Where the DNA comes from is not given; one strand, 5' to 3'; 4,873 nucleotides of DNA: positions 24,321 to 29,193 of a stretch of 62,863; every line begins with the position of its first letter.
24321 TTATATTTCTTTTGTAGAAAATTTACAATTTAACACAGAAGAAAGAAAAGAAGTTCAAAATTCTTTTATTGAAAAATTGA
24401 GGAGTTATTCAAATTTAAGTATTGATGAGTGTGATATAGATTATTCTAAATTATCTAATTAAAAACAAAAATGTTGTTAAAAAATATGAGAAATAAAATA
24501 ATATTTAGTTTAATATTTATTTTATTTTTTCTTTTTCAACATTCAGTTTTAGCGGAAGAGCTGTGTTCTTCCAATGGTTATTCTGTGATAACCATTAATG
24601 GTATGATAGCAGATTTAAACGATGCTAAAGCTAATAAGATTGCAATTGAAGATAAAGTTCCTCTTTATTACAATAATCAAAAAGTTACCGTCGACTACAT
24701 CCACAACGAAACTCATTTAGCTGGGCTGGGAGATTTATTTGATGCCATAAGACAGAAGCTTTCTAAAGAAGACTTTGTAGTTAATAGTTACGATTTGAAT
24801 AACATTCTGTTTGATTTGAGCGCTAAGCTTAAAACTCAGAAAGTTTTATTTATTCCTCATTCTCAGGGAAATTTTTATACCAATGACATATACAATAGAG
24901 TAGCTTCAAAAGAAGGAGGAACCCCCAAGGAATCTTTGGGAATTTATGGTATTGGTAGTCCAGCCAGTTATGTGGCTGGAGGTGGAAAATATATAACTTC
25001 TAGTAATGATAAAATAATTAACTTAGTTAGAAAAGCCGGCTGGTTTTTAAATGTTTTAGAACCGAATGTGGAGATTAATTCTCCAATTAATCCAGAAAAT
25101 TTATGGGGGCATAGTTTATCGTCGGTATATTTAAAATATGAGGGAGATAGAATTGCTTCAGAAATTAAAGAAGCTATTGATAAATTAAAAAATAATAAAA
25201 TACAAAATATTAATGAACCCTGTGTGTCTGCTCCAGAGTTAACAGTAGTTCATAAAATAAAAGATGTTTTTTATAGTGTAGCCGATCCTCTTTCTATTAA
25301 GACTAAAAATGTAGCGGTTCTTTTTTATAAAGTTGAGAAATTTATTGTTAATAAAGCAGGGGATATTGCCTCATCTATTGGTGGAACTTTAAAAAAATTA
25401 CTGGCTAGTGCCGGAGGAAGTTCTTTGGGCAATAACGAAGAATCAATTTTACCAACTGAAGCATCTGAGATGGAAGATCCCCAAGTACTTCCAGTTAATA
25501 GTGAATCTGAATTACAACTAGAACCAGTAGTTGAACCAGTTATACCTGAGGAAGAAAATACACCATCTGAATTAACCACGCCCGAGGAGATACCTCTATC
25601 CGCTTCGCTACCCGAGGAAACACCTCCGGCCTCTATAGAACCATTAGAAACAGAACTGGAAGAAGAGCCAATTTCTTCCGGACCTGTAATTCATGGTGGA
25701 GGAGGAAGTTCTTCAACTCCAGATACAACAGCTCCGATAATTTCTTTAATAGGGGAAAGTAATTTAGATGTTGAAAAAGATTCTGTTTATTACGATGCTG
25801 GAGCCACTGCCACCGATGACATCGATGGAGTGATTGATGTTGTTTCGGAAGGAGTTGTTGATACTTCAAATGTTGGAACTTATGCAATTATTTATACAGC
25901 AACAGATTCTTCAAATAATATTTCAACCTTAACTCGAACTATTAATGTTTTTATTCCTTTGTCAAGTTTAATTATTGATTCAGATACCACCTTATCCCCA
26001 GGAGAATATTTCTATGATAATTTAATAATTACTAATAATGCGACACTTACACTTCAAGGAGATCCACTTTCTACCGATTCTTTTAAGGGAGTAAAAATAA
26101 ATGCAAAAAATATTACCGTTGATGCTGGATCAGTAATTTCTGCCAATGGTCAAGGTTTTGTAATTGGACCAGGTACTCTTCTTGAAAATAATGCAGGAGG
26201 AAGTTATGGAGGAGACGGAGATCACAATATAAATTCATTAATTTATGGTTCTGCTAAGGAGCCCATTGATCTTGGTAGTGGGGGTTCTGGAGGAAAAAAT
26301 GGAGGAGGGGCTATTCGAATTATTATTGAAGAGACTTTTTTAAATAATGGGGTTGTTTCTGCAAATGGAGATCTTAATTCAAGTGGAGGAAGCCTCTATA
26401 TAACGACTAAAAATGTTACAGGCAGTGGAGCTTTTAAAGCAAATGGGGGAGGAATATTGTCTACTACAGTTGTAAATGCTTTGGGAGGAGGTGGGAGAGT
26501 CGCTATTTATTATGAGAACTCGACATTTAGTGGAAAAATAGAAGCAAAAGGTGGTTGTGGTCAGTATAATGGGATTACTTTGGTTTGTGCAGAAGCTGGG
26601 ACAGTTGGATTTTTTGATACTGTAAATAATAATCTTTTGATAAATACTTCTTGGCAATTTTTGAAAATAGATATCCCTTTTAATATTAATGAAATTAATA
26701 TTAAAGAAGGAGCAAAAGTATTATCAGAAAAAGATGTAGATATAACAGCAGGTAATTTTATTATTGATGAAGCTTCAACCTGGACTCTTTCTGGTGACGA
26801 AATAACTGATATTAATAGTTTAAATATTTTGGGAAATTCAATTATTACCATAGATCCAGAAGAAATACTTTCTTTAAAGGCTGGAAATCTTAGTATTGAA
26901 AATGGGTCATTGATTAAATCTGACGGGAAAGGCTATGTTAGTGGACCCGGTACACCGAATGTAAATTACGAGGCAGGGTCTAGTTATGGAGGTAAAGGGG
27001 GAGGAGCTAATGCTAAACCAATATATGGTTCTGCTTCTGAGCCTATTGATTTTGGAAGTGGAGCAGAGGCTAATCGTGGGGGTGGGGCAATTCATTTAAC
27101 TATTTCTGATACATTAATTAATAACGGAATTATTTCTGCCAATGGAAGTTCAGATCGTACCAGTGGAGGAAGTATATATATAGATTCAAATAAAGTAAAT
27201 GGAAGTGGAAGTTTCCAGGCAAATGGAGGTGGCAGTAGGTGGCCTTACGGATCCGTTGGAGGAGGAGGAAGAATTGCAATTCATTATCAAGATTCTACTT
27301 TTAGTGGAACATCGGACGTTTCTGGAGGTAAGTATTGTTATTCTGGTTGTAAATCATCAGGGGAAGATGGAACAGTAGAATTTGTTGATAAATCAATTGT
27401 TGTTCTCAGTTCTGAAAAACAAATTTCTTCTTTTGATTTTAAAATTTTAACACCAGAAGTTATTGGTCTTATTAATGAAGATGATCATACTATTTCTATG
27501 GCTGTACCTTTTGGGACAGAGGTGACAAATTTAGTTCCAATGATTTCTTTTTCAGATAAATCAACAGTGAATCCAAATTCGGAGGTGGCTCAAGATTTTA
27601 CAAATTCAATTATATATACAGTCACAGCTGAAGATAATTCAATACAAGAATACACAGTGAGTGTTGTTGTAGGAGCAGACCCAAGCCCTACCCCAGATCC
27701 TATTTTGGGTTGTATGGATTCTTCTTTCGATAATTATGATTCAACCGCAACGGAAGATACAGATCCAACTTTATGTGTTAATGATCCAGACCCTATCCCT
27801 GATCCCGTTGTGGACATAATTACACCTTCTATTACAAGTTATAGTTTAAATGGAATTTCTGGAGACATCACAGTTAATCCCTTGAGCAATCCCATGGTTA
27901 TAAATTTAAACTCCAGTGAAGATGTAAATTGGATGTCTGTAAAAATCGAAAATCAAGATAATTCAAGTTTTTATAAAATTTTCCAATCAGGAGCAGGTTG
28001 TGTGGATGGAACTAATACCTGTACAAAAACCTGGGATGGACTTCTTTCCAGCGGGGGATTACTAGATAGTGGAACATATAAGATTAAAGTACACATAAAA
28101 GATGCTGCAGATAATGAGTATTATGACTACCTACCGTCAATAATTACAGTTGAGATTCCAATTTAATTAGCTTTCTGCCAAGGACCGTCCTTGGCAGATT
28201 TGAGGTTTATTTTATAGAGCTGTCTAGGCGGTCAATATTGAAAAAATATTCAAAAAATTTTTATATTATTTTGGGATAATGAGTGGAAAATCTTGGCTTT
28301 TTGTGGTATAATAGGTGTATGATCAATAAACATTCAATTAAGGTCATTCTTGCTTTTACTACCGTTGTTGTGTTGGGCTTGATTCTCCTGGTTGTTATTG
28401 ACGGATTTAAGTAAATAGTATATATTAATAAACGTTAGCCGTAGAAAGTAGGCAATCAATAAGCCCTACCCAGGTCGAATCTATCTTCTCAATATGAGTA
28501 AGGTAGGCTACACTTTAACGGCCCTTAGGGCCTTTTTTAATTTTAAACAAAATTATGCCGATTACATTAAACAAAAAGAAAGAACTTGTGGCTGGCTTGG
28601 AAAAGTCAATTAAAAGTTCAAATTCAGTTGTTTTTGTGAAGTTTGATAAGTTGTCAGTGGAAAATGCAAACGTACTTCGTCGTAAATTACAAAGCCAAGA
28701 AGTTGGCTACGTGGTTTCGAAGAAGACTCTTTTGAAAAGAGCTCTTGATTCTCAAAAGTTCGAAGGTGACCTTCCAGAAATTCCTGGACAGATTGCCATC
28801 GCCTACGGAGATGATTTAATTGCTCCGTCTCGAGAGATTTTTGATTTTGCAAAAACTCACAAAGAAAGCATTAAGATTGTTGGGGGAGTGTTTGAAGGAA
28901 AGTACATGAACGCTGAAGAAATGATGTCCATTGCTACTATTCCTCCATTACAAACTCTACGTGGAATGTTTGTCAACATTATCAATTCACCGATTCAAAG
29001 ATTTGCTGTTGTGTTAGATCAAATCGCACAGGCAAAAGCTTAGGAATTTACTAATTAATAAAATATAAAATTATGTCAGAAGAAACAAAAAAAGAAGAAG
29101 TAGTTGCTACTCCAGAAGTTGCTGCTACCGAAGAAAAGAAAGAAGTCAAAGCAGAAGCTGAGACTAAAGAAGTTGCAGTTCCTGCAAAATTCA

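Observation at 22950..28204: RAYT with REP palindromes bracketing a 4.4-kb surface-protein cassette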

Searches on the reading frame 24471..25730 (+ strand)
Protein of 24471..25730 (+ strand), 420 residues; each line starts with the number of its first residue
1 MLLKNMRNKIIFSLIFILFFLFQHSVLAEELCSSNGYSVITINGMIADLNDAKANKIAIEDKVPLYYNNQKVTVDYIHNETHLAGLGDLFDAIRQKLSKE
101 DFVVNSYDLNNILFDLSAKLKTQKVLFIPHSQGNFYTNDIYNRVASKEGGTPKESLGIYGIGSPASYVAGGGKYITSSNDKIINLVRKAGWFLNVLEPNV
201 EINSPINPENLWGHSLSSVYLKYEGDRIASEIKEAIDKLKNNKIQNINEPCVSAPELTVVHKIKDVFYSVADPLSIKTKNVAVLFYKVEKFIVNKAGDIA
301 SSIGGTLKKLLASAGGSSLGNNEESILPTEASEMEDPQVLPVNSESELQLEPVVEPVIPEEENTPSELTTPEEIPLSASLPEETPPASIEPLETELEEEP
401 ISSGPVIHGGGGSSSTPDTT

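Call 59: search_protein_families(library=pfam, proteins=[window:24471-25730:+], max_evalue=1)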
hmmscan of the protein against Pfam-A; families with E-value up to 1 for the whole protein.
window:24471-25730:+ (420 aa): 1 family
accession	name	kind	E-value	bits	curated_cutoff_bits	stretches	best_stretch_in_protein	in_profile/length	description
PF08540.16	HMG_CoA_synt_C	-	0.13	12.3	25.1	1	106-146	125-168/280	Hydroxymethylglutaryl-coenzyme A synthase C terminal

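Call 60: find_homologous_proteins(query=window:24471-25730:+, max_evalue=1e-8)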
Query window:24471-25730:+ (420 aa): 16 proteins with E <= 1e-8 among 8000 candidates.
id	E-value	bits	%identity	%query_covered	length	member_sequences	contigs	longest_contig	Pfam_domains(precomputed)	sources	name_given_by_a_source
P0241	2.9e-71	259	48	63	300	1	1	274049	-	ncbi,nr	ncbi:hypothetical protein K8Q94_00055 [Candidatus Nomurabacteria bacterium]|nr:hypothetical protein 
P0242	1.2e-64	237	38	85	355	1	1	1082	-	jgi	jgi:hypothetical protein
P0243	1.3e-64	237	45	69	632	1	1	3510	-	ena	-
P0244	2.7e-60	222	42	69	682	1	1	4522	PF02494.23,PF16403.12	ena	-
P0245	3.3e-60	222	39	82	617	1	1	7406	PF16403.12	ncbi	ncbi:MAG TPA: immunoglobulin-like domain-containing protein, partial [Candidatus Paceibacterota bact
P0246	1.1e-59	220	39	75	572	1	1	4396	-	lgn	-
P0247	5.2e-57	212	34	95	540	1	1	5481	-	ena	-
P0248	4.7e-55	205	40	67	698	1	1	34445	PF16403.12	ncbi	-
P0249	5.0e-55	205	35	95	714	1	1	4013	PF16403.12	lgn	-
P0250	3.7e-53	199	36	86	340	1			-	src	-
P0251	2.0e-39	154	37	62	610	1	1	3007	PF00932.26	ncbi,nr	ncbi:MAG: hypothetical protein HY939_07275 [Gammaproteobacteria bacterium]|nr:hypothetical protein [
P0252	1.3e-37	148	32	71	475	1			-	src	-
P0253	1.3e-34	138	30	78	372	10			-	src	-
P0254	1.3e-33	135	34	66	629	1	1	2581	-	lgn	-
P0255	2.3e-31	127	33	65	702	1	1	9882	PF13750.13,PF19077.7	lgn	-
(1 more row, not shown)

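Call 69: predict_structure(alignment_id=A6)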
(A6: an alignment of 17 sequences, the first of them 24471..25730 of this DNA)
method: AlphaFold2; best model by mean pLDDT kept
length: 420 residues; sequences in the alignment: 17
mean_pLDDT: 69.3   pTM: 0.60
mean pLDDT of the five models: 69.3, 66.9, 64.0, 63.9, 63.8
residues with pLDDT >= 90: 130; 70-90: 97; 50-70: 57; < 50: 136
segments of 3 or more residues with pLDDT < 50: 273-336, 338-350, 358-360, 362-370, 372-380, 382-391, 393-396, 398-401, 403-413, 418-420
pLDDT, mean of each block of 10 residues (from residue 1): 83 89 62 92 86 95 95 92 57 65 73 90 95 91 82 94 92 95 84 83 79 91 96 96 82 81 69 44 36 35 38 38 37 40 44 53 46 43 46 43 42 42
secondary structure, 60 per line:
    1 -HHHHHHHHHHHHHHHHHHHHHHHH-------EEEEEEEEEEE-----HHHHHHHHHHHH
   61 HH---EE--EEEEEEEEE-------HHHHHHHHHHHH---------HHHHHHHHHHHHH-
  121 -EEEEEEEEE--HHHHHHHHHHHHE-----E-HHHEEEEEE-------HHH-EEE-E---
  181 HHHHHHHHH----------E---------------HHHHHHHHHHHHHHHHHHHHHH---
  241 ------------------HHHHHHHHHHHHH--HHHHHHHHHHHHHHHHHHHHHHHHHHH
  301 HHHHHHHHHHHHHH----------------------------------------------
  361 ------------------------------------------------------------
elements in order: H2-25 E33-43 H49-62 E70-78 H86-97 H107-119 E122-130 H133-144 E156-161 E173-175 H181-189 H216-237 H259-271 H274-314

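Call 71: fold_search(model_id=the predicted structure, library=pdb)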
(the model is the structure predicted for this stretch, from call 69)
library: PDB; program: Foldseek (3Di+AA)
matches with E <= 10: 1184; with E <= 0.001: 2
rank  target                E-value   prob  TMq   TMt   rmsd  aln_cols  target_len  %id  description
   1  3k1y_A                3.8e-04  0.91  0.19  0.31   8.6       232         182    9  X-ray structure of oxidoreductase from corynebacterium diphtheriae. orthorombic crystal form, northeast structural gen (released 2009-10-20)
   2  3k1y_C                7.2e-04  0.87  0.18  0.31   8.8       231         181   10  X-ray structure of oxidoreductase from corynebacterium diphtheriae. orthorombic crystal form, northeast structural gen (released 2009-10-20)
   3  3k1y_B                1.6e-03  0.80  0.19  0.32   8.5       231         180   11  X-ray structure of oxidoreductase from corynebacterium diphtheriae. orthorombic crystal form, northeast structural gen (released 2009-10-20)
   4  1vkh_B                1.7e-03  0.82  0.21  0.31  16.4       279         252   13  CRYSTAL STRUCTURE OF A PUTATIVE SERINE HYDROLASE (YDR428C) FROM SACCHAROMYCES CEREVISIAE AT 1.85 A RESOLUTION (released 2004-06-08)
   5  4pse_B                2.8e-03  1.00  0.27  0.46   6.2       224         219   10  Trichoderma reesei cutinase in complex with a C11Y4 phosphonate inhibitor (released 2014-09-17)
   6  4psc                  3.1e-03  0.99  0.27  0.45   6.3       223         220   10  Structure of cutinase from Trichoderma reesei in its native form. (released 2014-09-17)
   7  8jct                  4.7e-03  0.91  0.20  0.38   8.8       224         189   11  Crystal structure of fungal cutinase from Aspergillus fumigatiaffinis (released 2024-05-15)
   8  9g8u_A                6.0e-03  0.66  0.17  0.23  13.5       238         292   12  Structure of the LipA:LipB complex from Acinetobacter baumannii (released 2025-02-19)
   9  7x2p_A                7.6e-03  0.93  0.23  0.40   9.9       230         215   12  Legionella pneumophila effector RavL (released 2023-03-01)
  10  4hs9                  7.6e-03  0.57  0.16  0.21  12.8       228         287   12  Methanol tolerant mutant of the Proteus mirabilis lipase (released 2013-05-22)
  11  1vkh_A                8.0e-03  0.69  0.20  0.28  11.2       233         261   12  CRYSTAL STRUCTURE OF A PUTATIVE SERINE HYDROLASE (YDR428C) FROM SACCHAROMYCES CEREVISIAE AT 1.85 A RESOLUTION (released 2004-06-08)
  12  3dea_A                8.5e-03  0.96  0.24  0.46   7.4       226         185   13  Glomerella cingulata PETFP-cutinase complex (released 2008-11-18)
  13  3w9u                  9.6e-03  0.69  0.17  0.24  12.7       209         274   11  Crystal structure of Lipk107 (released 2013-12-04)
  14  7w45_A                1.2e-02  0.66  0.21  0.31  14.4       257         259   12  Complex structure of a leaf-branch compost cutinase variant LCC ICCG_KIP (released 2022-03-09)
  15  3d2b_A                1.3e-02  0.96  0.25  0.50   7.0       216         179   17  Structure of 2D9, a thermostable mutant of Bacillus subtilis lipase obtained through directed evolution (released 2008-06-03)
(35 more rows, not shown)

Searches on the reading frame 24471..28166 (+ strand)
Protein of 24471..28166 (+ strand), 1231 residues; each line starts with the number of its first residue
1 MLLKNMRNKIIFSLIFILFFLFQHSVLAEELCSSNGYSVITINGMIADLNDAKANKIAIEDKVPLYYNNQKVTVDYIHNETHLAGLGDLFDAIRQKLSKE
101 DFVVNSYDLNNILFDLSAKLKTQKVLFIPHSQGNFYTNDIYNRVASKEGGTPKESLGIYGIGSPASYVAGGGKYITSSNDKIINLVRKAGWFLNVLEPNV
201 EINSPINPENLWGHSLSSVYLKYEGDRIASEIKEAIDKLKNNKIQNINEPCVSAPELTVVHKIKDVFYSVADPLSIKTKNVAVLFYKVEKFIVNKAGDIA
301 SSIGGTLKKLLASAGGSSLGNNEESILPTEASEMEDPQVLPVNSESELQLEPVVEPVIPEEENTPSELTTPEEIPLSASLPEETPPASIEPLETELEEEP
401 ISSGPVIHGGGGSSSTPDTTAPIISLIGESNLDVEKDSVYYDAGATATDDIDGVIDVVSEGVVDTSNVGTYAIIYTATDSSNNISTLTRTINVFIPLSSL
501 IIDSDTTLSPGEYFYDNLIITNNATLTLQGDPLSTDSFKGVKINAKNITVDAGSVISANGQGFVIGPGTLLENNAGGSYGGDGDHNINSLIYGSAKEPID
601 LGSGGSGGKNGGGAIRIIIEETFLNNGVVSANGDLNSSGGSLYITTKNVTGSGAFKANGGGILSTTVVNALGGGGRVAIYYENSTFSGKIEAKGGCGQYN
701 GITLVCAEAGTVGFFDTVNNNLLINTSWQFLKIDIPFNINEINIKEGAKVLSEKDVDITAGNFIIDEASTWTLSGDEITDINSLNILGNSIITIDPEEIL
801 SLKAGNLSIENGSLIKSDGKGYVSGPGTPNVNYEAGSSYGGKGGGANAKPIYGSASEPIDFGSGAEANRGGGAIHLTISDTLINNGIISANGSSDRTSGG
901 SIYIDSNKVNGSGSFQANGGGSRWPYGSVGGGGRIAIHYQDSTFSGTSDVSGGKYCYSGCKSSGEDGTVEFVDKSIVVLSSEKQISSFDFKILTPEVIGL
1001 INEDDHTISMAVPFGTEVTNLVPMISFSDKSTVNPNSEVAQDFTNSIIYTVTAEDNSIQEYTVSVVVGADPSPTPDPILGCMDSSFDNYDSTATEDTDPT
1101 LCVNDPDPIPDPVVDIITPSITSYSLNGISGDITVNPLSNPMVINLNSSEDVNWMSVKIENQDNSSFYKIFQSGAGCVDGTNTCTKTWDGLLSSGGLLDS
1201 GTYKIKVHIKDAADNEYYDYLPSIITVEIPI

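Call 7: search_protein_families(library=pfam, proteins=[window:24471-28166:+], max_evalue=0.01)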
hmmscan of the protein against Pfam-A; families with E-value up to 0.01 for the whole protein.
window:24471-28166:+ (1231 aa): 2 families
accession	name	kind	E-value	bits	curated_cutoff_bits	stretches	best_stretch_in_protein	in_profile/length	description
PF16403.11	Bact_surface_Ig-like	-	3.4e-13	49.9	27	1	424-493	1-71/71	Bacterial surface protein, Ig-like domain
PF16410.10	DUF5018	-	3.8e-11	42.9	38.2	1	979-1067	130-215/352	Domain of unknown function (DUF5018)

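Call 11: search_protein_families(library=ncbifam, proteins=[window:24471-28166:+], max_evalue=0.01)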
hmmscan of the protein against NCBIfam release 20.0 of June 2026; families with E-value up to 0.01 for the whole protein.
window:24471-28166:+ (1231 aa): 0 families

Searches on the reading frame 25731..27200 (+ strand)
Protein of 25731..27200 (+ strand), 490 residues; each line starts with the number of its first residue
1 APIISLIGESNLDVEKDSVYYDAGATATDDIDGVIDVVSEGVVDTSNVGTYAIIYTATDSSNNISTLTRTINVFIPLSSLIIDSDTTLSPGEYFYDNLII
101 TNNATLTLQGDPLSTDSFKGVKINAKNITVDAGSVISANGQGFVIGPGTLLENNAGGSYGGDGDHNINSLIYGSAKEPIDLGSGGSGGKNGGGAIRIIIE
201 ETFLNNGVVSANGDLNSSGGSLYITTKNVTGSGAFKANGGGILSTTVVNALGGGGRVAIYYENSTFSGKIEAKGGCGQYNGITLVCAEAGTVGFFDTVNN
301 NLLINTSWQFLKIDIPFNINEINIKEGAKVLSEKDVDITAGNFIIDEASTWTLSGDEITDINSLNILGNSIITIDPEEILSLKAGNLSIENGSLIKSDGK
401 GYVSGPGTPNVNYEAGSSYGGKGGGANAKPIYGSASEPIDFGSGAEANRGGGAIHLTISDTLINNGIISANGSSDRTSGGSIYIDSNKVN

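Call 59: search_protein_families(library=pfam, proteins=[window:25731-27200:+], max_evalue=1)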
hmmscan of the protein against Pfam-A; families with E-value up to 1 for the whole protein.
window:25731-27200:+ (490 aa): 2 families
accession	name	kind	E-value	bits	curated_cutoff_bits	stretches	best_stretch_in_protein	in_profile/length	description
PF16403.11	Bact_surface_Ig-like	-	1e-13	51.6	27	1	4-73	1-71/71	Bacterial surface protein, Ig-like domain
PF10162.14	G8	-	0.026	14.9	22.9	0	100-141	73-114/124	G8 domain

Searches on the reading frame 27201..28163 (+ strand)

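Call 59: search_protein_families(library=pfam, proteins=[window:27201-28163:+], max_evalue=1)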
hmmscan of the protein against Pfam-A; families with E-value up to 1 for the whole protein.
window:27201-28163:+ (321 aa): 4 families
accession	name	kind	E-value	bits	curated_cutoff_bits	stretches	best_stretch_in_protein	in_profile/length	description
PF16410.10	DUF5018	-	8.2e-12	45.1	38.2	1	69-157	130-215/352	Domain of unknown function (DUF5018)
PF13860.13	FlgD_ig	-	0.0032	17.9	27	1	275-299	51-75/79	FlgD Ig-like domain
PF07495.19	Y_Y_Y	-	0.061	13.7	26.6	1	288-312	35-58/65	Y_Y_Y domain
PF25242.1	Ubiquitin_UBP8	-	0.25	11.5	27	0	236-256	3-23/55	UBP8-like, ubiquitin-like domain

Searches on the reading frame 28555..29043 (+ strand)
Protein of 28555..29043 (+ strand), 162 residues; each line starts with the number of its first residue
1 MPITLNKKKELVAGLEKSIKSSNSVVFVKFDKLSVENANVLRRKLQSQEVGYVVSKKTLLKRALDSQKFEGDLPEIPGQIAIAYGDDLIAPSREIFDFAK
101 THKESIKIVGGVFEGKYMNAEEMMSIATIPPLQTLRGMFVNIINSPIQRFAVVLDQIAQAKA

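Call 7: search_protein_families(library=pfam, proteins=[window:28555-29043:+], max_evalue=0.01)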
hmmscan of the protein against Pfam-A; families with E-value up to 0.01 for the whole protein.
window:28555-29043:+ (162 aa): 1 family
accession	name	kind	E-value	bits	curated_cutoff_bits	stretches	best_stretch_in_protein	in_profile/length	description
PF00466.25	Ribosomal_L10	-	1.1e-17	64.4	22.8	1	6-100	4-100/100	Ribosomal protein L10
